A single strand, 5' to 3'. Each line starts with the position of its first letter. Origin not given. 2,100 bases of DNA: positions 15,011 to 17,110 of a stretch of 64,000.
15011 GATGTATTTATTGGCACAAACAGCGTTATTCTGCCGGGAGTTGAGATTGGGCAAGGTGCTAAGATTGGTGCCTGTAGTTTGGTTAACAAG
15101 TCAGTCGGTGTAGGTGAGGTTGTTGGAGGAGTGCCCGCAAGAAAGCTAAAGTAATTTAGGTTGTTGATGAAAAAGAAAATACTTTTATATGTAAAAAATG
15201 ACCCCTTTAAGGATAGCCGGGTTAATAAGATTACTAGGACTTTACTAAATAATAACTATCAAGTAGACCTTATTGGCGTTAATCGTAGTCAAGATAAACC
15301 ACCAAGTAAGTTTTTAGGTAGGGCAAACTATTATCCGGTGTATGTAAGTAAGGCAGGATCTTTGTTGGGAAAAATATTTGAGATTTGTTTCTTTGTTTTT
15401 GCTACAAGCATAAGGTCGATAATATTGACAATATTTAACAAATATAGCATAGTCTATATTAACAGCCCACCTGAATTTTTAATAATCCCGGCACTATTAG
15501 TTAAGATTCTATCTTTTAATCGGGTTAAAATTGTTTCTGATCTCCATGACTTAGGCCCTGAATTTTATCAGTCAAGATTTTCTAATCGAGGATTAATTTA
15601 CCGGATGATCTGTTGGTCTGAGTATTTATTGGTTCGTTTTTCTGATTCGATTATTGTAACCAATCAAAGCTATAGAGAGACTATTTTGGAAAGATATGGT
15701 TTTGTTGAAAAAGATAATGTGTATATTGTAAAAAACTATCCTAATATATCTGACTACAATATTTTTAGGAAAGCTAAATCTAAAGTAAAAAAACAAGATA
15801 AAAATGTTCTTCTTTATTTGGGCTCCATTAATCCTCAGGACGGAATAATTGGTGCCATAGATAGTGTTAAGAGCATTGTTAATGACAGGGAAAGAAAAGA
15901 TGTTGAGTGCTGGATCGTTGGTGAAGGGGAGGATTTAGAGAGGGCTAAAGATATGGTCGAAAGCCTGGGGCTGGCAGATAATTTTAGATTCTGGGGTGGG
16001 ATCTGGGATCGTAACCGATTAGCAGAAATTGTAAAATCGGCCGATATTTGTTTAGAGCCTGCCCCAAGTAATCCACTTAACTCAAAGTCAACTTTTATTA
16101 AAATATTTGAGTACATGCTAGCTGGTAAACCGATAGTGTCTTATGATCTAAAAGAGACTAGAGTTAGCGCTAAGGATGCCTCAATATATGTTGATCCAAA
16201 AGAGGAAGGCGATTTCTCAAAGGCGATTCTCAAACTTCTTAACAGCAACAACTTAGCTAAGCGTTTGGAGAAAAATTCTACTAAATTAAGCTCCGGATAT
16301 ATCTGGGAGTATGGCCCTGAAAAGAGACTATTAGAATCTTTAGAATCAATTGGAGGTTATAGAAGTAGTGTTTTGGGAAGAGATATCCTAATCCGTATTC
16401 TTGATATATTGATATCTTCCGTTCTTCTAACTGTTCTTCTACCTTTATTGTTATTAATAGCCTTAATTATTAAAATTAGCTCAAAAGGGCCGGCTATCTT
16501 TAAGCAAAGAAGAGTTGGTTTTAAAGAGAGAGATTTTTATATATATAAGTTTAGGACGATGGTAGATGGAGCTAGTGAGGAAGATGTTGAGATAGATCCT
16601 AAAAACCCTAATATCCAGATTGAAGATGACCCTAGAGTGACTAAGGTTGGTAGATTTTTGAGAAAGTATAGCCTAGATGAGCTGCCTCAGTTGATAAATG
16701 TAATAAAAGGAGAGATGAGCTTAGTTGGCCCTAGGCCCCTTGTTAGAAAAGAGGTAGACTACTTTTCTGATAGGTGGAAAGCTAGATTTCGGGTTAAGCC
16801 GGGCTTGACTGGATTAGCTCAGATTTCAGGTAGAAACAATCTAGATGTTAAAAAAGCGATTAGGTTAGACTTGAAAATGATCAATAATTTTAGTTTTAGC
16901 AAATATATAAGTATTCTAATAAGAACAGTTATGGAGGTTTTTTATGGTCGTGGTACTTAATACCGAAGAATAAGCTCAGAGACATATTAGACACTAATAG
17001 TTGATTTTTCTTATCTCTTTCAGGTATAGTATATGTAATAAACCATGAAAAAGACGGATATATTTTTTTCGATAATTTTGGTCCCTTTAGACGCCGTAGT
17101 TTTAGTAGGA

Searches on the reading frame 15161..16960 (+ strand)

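Call 55: search_protein_families(library=pfam, proteins=[window:15161-16960:+], max_evalue=0.00001)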
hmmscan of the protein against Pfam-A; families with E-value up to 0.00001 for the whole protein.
window:15161-16960:+ (599 aa): 4 families
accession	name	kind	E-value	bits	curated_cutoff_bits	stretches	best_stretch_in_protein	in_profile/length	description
PF02397.22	Bac_transf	-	2.2e-63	213.5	27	1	412-594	2-178/179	Bacterial sugar transferase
PF00534.26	Glycos_transf_1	-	9.9e-24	84.2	26.4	1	204-375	5-171/172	Glycosyl transferases group 1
PF13692.12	Glyco_trans_1_4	-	2.2e-18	67.3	27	1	215-361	2-141/142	Glycosyl transferases group 1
PF13439.12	Glyco_transf_4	-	2.7e-06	27.9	28.5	1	24-192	11-164/170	Glycosyltransferase Family 4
